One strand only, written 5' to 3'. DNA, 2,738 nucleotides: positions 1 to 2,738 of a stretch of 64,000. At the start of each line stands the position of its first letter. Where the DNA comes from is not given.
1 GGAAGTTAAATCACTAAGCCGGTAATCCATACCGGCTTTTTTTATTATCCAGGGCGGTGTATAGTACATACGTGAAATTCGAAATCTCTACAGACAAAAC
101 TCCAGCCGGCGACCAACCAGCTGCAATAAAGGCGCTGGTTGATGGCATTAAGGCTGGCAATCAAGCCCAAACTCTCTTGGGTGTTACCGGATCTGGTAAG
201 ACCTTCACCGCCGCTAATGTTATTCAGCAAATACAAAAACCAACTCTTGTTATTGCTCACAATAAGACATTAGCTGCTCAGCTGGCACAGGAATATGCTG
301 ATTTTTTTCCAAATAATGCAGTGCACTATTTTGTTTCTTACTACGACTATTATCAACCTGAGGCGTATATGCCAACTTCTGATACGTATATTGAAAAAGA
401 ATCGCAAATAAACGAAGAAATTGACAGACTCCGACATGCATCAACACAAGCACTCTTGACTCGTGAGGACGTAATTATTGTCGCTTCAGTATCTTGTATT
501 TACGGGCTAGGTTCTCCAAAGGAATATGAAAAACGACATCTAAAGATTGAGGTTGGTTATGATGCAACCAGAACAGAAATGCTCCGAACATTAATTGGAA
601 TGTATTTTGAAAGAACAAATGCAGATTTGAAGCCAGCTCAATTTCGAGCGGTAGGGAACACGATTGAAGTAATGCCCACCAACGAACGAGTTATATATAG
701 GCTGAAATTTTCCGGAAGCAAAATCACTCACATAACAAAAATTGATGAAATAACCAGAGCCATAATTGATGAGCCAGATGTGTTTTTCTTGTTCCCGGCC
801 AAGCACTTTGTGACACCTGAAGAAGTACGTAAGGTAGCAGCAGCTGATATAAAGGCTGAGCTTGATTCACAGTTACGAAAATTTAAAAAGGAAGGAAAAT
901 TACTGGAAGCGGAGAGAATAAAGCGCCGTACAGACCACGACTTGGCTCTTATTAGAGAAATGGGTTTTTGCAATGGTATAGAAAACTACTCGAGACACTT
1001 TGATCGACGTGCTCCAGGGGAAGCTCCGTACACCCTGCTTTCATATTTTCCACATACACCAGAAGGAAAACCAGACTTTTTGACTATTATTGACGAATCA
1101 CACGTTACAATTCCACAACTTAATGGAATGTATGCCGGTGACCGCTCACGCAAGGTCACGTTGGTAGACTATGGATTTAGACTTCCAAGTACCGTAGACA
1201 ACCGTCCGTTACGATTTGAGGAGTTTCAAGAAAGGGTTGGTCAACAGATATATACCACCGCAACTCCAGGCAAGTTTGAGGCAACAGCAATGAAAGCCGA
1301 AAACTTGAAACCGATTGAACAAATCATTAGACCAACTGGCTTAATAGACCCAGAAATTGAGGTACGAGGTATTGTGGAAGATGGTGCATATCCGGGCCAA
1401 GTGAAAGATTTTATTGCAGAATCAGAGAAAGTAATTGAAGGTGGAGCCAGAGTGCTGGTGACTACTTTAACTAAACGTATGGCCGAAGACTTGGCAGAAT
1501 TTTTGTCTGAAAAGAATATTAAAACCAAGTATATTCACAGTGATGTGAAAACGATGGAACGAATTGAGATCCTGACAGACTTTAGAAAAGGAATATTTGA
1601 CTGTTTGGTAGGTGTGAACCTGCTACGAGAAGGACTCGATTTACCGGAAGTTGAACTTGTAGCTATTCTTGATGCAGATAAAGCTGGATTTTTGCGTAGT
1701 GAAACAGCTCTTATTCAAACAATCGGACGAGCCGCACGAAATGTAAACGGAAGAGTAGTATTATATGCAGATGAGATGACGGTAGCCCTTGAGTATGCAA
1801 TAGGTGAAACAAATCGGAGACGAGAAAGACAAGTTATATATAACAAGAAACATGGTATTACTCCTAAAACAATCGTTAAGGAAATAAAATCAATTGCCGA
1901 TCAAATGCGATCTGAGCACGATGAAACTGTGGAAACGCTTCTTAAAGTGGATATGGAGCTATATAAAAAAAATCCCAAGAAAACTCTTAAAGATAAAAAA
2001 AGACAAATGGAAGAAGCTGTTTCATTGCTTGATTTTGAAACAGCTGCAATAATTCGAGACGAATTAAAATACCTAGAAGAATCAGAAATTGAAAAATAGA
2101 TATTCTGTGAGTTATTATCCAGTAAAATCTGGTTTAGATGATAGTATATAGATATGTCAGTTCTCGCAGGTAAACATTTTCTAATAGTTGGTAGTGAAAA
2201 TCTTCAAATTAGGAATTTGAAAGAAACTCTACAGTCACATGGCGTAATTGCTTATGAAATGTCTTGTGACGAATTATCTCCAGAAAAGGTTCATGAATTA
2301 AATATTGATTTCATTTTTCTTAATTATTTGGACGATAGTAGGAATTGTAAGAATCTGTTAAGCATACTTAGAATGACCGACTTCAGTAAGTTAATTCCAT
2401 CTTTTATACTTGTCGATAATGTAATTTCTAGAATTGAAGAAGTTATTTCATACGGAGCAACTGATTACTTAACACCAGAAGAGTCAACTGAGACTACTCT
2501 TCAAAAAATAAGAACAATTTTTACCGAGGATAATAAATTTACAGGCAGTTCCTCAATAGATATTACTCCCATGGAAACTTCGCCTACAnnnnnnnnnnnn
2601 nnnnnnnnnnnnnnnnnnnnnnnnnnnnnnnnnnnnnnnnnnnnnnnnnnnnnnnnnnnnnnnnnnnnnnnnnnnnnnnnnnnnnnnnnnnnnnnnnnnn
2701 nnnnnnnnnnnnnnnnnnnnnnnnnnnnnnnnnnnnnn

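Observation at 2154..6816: Two-component operon wrapped around a giant Ca-binding surface protein, inserted between uvrB and uvrA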

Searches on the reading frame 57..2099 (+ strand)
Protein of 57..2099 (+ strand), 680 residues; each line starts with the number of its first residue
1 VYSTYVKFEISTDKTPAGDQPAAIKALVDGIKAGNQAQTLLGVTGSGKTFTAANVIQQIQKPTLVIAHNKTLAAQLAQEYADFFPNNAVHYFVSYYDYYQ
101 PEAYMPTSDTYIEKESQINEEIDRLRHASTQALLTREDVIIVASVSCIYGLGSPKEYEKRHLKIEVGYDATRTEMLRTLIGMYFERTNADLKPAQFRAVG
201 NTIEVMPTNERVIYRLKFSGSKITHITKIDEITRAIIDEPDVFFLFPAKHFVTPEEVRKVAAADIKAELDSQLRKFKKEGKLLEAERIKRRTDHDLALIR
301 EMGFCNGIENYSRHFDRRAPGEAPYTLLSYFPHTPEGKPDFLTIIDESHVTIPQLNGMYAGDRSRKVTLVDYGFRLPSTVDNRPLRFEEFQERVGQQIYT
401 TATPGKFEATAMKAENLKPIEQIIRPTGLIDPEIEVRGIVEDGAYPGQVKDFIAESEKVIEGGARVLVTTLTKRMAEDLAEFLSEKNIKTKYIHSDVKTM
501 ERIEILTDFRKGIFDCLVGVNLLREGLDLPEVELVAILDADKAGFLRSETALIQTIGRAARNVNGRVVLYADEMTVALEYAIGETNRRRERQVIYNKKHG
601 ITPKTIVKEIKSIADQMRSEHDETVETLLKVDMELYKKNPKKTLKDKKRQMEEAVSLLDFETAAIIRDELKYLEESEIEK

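Call 4: search_protein_families(library=pfam, proteins=[window:57-2099:+], max_evalue=0.01)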
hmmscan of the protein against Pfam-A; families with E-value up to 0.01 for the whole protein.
window:57-2099:+ (680 aa): 10 families
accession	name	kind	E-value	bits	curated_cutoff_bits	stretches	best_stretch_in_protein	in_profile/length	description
PF00271.37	Helicase_C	-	7.1e-21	75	23.5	1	461-562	13-109/110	Helicase conserved C-terminal domain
PF12344.14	UvrB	-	4.8e-19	68.4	27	1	569-611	1-43/43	Ultra-violet resistance protein B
PF17757.6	UvrB_inter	-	9.2e-18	64.6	22.9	1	162-251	1-91/91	UvrB interaction domain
PF04851.21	ResIII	-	1.7e-12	48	22.5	1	19-142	7-131/164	Type III restriction enzyme, res subunit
PF02151.25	UVR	-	1.4e-07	31.4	21.5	1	641-675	1-35/36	UvrB/uvrC motif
PF00270.35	DEAD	-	0.00014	22.1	26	1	20-89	4-76/167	DEAD/DEAH box helicase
PF13604.12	AAA_30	-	0.00026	21.2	27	1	20-93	6-77/191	AAA domain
PF13401.12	AAA_22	-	0.0033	18.2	27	0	39-90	9-64/130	AAA domain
PF13245.12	AAA_19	-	0.0052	17.4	25.1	0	35-96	11-75/134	AAA domain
PF13307.12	Helicase_C_2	-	0.01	16.4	25.3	0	458-535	6-86/170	Helicase C-terminal domain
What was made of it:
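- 57..2099 (+): uvrB (flank, not part of the module). Pfam UvrB, UvrB_inter and Helicase_C (call 4).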

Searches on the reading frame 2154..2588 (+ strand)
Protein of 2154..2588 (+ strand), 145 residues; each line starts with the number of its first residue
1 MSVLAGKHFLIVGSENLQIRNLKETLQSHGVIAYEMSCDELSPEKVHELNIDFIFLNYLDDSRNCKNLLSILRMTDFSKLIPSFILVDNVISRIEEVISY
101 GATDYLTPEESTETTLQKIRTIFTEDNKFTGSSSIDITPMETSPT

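Call 38: search_protein_families(library=pfam, proteins=[window:2154-2588:+], max_evalue=10)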
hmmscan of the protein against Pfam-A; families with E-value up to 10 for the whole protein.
window:2154-2588:+ (145 aa): 2 families
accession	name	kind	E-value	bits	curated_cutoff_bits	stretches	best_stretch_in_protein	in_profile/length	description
PF00072.30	Response_reg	-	0.048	14.3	30.2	1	10-118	2-109/111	Response regulator receiver domain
PF03583.20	LIP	-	0.096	12.4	23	1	3-116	124-238/286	Secretory lipase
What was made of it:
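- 2175..2525 (+): RR residues 8-124: degenerate (aspartate-less) receiver domain. Weak full-length Response_reg match, E 0.048, profile positions 2-109 of 111 (call 38).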
